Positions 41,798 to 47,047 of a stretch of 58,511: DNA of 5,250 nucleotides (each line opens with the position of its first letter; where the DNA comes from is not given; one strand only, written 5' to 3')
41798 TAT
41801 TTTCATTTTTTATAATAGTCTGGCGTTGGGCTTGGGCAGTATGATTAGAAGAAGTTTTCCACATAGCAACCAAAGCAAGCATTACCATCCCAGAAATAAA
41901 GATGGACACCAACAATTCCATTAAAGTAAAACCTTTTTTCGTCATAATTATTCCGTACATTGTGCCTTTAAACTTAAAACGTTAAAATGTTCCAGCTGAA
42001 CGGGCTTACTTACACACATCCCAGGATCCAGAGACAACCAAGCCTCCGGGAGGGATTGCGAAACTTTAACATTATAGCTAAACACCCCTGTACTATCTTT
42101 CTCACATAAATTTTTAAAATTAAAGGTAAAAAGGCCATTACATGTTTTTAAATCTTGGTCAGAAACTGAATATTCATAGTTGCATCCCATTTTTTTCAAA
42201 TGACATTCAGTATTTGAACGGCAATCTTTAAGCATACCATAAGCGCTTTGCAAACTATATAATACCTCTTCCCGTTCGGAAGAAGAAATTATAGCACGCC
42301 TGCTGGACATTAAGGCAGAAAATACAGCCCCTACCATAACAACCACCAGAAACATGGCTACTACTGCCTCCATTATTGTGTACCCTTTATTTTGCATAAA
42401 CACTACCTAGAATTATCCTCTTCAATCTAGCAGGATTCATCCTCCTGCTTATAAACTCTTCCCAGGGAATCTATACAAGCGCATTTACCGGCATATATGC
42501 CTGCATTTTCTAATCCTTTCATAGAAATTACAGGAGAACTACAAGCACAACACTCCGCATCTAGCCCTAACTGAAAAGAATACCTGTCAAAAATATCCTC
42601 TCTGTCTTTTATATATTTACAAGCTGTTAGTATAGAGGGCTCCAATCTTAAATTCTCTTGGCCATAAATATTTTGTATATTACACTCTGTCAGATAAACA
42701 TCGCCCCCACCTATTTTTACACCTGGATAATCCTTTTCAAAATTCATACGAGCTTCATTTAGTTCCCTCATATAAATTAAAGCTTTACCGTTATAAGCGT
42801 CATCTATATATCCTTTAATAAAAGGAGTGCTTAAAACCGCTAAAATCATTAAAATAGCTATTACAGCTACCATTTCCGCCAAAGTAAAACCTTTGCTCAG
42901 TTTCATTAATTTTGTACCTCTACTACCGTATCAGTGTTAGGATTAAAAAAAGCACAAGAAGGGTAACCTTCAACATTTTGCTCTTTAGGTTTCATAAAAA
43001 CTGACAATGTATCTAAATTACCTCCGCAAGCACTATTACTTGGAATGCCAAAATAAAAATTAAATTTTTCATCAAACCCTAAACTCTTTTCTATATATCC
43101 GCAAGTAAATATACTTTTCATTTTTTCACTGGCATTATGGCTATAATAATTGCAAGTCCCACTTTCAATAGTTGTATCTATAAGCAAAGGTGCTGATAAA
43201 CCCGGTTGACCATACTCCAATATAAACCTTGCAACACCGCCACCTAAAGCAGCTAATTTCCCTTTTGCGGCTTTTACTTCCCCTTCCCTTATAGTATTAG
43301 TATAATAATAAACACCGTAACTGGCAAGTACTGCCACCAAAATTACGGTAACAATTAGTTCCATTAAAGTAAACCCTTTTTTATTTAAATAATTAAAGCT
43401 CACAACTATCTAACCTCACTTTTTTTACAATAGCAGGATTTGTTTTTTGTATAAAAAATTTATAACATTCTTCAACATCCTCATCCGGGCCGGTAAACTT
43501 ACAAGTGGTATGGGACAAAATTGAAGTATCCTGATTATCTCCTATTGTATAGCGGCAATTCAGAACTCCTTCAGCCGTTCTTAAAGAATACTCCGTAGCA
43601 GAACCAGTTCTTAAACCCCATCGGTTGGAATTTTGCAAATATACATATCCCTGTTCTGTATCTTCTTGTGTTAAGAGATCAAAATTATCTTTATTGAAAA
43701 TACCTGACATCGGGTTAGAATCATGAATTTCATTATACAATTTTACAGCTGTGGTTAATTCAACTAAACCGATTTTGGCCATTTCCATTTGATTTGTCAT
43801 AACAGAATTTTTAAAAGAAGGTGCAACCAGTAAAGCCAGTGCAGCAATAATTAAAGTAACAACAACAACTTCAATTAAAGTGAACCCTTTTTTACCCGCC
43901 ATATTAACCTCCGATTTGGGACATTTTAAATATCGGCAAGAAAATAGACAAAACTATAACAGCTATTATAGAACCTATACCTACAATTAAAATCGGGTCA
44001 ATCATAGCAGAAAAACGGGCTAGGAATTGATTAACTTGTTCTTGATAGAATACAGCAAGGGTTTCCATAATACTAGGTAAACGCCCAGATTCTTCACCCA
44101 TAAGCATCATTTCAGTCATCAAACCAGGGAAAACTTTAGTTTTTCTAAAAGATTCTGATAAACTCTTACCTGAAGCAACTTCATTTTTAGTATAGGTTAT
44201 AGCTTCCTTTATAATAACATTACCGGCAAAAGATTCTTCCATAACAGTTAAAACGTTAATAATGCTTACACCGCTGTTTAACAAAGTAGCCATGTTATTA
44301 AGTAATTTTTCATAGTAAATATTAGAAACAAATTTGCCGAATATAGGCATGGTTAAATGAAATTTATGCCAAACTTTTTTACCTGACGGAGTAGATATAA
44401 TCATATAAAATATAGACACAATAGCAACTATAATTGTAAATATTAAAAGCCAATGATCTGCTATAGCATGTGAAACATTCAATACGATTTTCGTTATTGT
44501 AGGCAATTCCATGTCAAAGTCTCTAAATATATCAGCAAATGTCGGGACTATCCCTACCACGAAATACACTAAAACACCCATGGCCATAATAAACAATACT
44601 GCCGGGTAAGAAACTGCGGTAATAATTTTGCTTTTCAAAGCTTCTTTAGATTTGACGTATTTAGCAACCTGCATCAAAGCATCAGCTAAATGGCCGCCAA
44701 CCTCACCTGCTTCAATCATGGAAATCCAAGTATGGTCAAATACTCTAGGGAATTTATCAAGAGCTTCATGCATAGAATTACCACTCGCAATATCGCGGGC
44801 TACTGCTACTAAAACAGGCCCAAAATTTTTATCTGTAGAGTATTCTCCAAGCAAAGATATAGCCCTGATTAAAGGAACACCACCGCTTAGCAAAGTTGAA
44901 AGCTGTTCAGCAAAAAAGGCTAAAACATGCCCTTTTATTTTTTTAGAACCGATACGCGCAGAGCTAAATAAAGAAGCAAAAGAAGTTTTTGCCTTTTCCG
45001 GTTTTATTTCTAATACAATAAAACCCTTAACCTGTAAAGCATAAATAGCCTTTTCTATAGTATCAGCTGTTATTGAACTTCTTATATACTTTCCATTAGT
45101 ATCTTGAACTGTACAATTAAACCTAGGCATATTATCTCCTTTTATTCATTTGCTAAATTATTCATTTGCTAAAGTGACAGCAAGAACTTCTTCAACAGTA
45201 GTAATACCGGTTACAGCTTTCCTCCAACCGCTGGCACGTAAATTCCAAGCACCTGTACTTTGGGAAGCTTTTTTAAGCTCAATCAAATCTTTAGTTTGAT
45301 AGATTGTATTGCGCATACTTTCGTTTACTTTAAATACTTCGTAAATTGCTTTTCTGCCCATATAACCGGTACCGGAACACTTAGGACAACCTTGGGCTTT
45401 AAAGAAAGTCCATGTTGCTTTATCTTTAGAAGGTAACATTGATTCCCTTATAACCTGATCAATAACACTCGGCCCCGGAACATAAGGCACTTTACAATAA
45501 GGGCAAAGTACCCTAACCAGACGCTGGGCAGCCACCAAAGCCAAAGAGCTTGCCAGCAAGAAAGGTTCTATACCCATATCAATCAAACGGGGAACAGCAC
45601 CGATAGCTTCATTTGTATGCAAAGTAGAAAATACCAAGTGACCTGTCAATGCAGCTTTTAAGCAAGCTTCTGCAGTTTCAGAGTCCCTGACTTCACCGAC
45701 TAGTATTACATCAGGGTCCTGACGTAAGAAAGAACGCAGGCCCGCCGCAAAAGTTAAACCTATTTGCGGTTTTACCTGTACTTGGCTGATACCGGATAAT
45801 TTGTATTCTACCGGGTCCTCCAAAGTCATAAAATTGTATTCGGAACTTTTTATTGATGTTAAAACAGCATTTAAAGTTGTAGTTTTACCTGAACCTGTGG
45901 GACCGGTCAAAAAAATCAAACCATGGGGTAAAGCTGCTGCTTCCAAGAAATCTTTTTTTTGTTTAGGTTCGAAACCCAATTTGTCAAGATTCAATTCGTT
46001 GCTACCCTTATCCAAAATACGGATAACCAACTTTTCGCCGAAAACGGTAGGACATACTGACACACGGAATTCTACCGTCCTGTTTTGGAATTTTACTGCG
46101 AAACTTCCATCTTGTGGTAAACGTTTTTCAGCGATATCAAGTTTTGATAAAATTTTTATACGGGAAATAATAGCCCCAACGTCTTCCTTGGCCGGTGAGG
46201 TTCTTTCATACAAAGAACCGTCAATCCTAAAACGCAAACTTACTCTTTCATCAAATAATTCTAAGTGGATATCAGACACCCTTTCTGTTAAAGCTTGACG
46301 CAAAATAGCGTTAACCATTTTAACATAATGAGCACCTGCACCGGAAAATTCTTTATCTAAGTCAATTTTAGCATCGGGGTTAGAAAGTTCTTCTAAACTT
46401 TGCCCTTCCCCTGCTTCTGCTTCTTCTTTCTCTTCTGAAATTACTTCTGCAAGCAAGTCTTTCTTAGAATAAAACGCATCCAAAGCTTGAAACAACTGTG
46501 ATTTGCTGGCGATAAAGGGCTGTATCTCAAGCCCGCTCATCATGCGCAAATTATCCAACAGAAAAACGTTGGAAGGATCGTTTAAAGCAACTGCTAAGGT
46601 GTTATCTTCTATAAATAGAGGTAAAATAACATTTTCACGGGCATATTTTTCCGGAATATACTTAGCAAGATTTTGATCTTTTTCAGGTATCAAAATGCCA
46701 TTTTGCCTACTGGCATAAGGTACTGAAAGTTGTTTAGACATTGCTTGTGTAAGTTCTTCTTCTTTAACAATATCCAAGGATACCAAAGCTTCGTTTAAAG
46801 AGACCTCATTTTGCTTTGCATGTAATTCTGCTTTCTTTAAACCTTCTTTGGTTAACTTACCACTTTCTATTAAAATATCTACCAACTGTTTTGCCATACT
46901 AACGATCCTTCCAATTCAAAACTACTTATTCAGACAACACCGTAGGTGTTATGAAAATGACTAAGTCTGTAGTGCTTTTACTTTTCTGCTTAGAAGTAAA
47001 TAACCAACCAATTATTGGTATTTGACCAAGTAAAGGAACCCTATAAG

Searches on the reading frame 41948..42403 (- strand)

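Call 5: search_protein_families(library=pfam, proteins=[window:41948-42403:-], max_evalue=0.01)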
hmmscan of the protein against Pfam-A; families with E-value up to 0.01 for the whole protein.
window:41948-42403:- (151 aa): 2 families
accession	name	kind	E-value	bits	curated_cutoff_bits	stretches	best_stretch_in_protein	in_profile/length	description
PF07963.17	N_methyl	-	0.0043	17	21.2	1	4-28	3-27/27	Prokaryotic N-terminal methylation motif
PF11773.13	ComGE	-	0.0076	16.6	25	0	10-49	2-41/82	Competence system putative prepilin ComGE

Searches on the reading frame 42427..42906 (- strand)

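Call 5: search_protein_families(library=pfam, proteins=[window:42427-42906:-], max_evalue=0.01)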
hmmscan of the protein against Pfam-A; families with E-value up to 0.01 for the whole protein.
window:42427-42906:- (159 aa): 1 family
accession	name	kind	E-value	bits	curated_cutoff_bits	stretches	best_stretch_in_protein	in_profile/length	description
PF07963.17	N_methyl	-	1.7e-05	24.7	21.2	1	1-25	1-25/27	Prokaryotic N-terminal methylation motif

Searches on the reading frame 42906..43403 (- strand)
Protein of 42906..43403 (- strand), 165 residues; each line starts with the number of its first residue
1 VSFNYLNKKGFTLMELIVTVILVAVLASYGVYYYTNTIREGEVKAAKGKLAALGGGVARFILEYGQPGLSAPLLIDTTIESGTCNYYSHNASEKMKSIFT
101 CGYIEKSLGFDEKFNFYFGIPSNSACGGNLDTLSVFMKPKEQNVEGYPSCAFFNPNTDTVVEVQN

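Call 5: search_protein_families(library=pfam, proteins=[window:42906-43403:-], max_evalue=0.01)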
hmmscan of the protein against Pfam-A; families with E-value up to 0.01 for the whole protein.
window:42906-43403:- (165 aa): 1 family
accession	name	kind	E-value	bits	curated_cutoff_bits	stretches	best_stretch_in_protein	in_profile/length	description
PF07963.17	N_methyl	-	7.6e-06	25.7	21.2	1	7-28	3-24/27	Prokaryotic N-terminal methylation motif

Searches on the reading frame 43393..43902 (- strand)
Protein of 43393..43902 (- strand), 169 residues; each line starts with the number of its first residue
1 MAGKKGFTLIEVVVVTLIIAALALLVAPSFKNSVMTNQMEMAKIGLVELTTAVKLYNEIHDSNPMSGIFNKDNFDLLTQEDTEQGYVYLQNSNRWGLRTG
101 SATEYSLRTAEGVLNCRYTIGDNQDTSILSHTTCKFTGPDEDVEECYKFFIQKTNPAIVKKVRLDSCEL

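Call 6: search_protein_families(library=ncbifam, proteins=[window:43393-43902:-], max_evalue=0.01)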
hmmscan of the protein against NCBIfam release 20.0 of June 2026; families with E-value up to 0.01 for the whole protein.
window:43393-43902:- (169 aa): 10 families
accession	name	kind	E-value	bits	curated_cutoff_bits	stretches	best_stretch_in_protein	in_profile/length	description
TIGR01710.1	typeII_sec_gspG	equivalog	4.1e-07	30.1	88.85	1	5-57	1-53/134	type II secretion system major pseudopilin GspG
TIGR02532.1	IV_pilin_GFxxxE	domain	3.2e-06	26.8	16.3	1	4-26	1-23/24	prepilin-type N-terminal cleavage/methylation domain-containing protein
NF041013.1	T4P_ComGE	equivalog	4.6e-06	26.6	49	1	4-55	3-55/83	competence type IV pilus minor pilin ComGE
NF040999.1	pilin_ComGC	equivalog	8.1e-06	26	75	1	4-56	1-53/84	competence type IV pilus major pilin ComGC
NF007862.0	PRK10574.1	equivalog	8e-05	22.8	138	1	2-55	2-55/145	prepilin peptidase-dependent pilin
TIGR01708.2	typeII_sec_gspH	equivalog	0.00011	22.3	80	1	5-54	2-51/169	type II secretion system minor pseudopilin GspH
NF041775.1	typeIV_PilA_Myxo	equivalog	0.00053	20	400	1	4-58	10-64/214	type IV pilin protein PilA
NF040982.1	ComGD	equivalog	0.00079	19.8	70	1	4-39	1-38/139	competence type IV pilus minor pilin ComGD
NF041002.1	pilin_ComGF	equivalog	0.0019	18.4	80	1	4-88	1-84/139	competence type IV pilus minor pilin ComGF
TIGR01711.1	gspJ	equivalog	0.0074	16.1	64.85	1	5-97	1-90/192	type II secretion system minor pseudopilin GspJ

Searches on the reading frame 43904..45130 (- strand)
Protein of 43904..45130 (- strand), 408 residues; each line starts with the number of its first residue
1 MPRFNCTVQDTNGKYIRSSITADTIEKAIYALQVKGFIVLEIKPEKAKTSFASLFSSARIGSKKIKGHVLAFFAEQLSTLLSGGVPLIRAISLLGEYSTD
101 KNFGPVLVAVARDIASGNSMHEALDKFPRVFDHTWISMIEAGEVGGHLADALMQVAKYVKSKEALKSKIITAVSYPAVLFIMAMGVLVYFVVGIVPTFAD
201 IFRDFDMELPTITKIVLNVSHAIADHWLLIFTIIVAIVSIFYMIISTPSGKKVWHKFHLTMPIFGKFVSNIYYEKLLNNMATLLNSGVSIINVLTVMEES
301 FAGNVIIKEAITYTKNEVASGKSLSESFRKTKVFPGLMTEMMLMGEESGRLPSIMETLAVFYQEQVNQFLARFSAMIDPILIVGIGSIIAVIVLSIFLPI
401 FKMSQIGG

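Call 6: search_protein_families(library=ncbifam, proteins=[window:43904-45130:-], max_evalue=0.01)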
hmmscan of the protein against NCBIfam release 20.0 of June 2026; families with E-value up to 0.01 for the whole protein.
window:43904-45130:- (408 aa): 6 families
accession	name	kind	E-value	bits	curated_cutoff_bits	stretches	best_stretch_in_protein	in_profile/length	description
TIGR02120.1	GspF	equivalog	7.4e-93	311.9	424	1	7-405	4-399/401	type II secretion system inner membrane protein GspF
NF052607.1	T4PiliAsmPilCThrm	equivalog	1.3e-83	281.4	700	1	1-403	1-400/406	type IV pilus assembly protein PilC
NF052606.1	T4PiliAsmPilCMyx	equivalog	1.5e-78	264.5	700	1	61-404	73-415/419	type IV pilus assembly protein PilC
NF007861.0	PRK10573.1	equivalog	6.3e-68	229.7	401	1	55-406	46-397/401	protein transport protein HofC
NF047826.1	T3SSXpsF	equivalog_domain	6.2e-62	209.7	650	1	1-405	1-402/405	type II secretion system protein XpsF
NF041012.2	T4P_ComGB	equivalog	3e-47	161.6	240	1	72-404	5-331/332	competence type IV pilus assembly protein ComGB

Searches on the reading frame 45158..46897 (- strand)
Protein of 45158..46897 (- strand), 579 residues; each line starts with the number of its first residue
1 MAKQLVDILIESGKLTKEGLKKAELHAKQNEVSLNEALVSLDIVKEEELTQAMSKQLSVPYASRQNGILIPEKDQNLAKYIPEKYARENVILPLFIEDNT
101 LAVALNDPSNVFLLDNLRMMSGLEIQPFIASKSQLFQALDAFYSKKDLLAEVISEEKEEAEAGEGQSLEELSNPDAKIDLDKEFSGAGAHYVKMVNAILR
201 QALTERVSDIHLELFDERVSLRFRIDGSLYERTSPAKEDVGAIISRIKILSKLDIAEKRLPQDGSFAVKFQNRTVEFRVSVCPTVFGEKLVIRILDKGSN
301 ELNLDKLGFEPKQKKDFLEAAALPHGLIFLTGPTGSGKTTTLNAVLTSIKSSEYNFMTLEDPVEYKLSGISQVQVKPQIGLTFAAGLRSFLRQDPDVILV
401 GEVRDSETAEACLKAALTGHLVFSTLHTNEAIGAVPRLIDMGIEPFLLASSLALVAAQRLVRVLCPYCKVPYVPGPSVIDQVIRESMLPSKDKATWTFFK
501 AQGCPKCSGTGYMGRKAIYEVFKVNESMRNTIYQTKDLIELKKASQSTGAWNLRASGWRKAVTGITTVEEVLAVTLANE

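Call 6: search_protein_families(library=ncbifam, proteins=[window:45158-46897:-], max_evalue=0.01)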
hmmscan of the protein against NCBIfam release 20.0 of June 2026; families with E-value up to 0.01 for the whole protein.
window:45158-46897:- (579 aa): 24 families
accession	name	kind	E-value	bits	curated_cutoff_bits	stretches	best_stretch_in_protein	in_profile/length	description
TIGR02538.1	type_IV_pilB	equivalog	1.6e-174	581.6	675.65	1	5-575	2-562/564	type IV-A pilus assembly ATPase PilB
TIGR02533.1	type_II_gspE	equivalog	3.9e-166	553.5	630.25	1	80-575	3-486/486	type II secretion system ATPase GspE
NF053534.1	T4PilAsmATPsTfpB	equivalog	1.9e-129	432.7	850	1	36-575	55-582/584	type IV pilus assembly ATPase TfpB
NF007755.0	PRK10436.1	equivalog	8.1e-128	427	617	1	94-575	22-459/465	type II secretion system protein GspE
NF041000.1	ATPase_ComGA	equivalog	3e-76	255.9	300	1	197-462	2-266/267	competence type IV pilus ATPase ComGA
TIGR01420.1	pilT_fam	subfamily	7.6e-51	173.3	319.1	1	195-461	2-268/343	PilT/PilU family type 4a pilus ATPase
TIGR02525.1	plasmid_TraJ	equivalog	1e-24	87.3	368.3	1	292-441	122-272/372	plasmid transfer ATPase TraJ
TIGR02524.1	dot_icm_DotB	equivalog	4.9e-23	81.9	463.3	1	316-439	125-257/358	Dot/Icm type IV secretion system ATPase DotB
TIGR02782.1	TrbB_P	equivalog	1.9e-18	66.8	304.55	1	312-439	123-253/303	P-type conjugative transfer ATPase TrbB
NF010469.0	PRK13894.1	subfamily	1.5e-15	57.4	508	1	312-438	136-264/320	conjugal transfer ATPase TrbB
NF058587.1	archaellum_moto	equivalog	2e-15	56.5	550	1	328-440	278-395/527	archaellum flagellar ATPase motor FlaI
TIGR02788.1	VirB11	equivalog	1e-14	54.3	249.95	1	312-442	131-266/308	P-type DNA transfer ATPase VirB11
NF010407.0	PRK13833.1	subfamily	5.7e-14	52.3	499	1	328-441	147-262/323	conjugal transfer protein TrbB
TIGR03819.1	heli_sec_ATPase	hypoth_equivalog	2.1e-12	46.9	373.15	1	285-443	137-302/340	TadA family conjugal transfer-associated ATPase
NF010475.0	PRK13900.1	equivalog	1.2e-11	44.3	389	1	301-439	137-280/333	type IV secretion system ATPase VirB11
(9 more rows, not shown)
